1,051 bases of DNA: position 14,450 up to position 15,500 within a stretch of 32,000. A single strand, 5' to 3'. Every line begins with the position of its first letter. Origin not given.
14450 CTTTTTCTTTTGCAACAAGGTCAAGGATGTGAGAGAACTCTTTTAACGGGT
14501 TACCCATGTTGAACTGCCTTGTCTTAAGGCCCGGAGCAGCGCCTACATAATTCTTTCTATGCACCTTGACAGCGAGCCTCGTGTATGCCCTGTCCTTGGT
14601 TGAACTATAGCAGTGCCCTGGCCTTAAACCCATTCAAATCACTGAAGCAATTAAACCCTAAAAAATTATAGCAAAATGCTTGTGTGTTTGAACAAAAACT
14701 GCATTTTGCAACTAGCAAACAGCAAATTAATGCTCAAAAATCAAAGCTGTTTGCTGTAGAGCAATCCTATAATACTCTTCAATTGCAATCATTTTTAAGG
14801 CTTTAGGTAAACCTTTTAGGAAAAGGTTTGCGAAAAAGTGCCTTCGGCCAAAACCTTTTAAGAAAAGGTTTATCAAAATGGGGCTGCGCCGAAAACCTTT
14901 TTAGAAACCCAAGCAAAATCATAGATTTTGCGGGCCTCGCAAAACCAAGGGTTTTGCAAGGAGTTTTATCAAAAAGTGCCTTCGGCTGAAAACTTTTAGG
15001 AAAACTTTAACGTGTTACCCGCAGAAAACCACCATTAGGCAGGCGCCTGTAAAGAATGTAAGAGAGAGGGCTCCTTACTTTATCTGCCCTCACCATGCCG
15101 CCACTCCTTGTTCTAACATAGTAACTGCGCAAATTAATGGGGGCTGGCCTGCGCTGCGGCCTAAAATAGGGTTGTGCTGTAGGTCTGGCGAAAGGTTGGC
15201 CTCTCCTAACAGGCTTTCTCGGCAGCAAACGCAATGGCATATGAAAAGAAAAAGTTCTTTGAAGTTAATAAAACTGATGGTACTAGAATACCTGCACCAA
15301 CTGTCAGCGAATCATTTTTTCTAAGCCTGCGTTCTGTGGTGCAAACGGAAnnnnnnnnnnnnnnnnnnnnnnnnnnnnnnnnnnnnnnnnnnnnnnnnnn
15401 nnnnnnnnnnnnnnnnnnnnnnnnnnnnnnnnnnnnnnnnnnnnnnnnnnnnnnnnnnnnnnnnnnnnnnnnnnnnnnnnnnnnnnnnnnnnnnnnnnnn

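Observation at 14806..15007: Family 2: concatenated tri-loop hairpins at four loci, again with compensatory stem changes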

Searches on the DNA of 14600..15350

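Call 24: search_rna_families(source=window, start=14600, end=15350, threshold=evalue, max_evalue=10)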
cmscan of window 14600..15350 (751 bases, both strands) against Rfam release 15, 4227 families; matches with E-value up to 10: 15.
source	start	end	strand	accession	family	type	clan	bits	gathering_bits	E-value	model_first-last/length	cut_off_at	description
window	15227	15316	+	RF02488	GlsR25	Gene; snRNA; snoRNA; HACA-box;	-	20.8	100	0.16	1-146/146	no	Small nucleolar RNA GlsR25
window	14840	14871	-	RF00384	Pox_AX_element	Cis-reg;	-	20.2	60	1.3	1-62/62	no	Poxvirus AX element late mRNA cis-regulatory element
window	14800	14917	+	RF02550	RnaG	Gene; sRNA;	-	19.5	153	1.3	1-120/120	no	RnaG sRNA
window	14807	14872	-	RF03735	mir-1502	Gene; miRNA;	-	18.9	66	4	1-59/59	no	mir-1502 microRNA precursor family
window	14800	14829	-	RF00384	Pox_AX_element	Cis-reg;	-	18.6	60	2.9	1-62/62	no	Poxvirus AX element late mRNA cis-regulatory element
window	14808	14873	+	RF03735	mir-1502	Gene; miRNA;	-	18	66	6.7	1-59/59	no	mir-1502 microRNA precursor family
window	14707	14788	-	RF00339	snoR60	Gene; snRNA; snoRNA; CD-box;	CL00074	17.3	40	1.4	1-72/72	no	Small nucleolar RNA snoR60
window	14781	14842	-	RF02368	Yfr21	Gene; sRNA;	-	17.3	100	4.4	1-205/205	no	Cyanobacterial functional RNA 21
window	14804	14878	+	RF04127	MIR8007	Gene; miRNA;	-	17.1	195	1.2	1-226/226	no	MIR8007 microRNA precursor family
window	14662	14714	-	RF04343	Plastid-psbA-2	Cis-reg;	CL00153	16.7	55.8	3.8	1-60/60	no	Plastid-psbA-2 3UTR RNA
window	14810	14901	+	RF02573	LLnc147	Gene; sRNA;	-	15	127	8.8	1-102/102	no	Lactococcus lactis non-coding RNA 147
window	14863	14920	-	RF02596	cyano_het_sRNA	Gene; sRNA;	-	14.9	35.7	4.1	1-56/56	no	Cyanobacteria heterocyst sRNA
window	14845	14877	-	RF04347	Plastid-ccsA-ndhD-2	Cis-reg;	-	14.8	51.5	9.1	1-53/53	no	Plastid-ccsA-ndhD-2 3UTR RNA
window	14841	14962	-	RF01405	STnc490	Gene; sRNA;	-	13.9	56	4.6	1-124/124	no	STnc490 Hfq binding RNA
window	14881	14998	-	RF01766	cspA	Cis-reg; thermoregulator;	-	10.5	78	3.8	51-206/428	no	cspA thermoregulator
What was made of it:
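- On Any described RNA family (Rfam 15): Across 14600-15350, only chance-level hits appear (E of at least 0.16, far below gathering scores; call 24).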
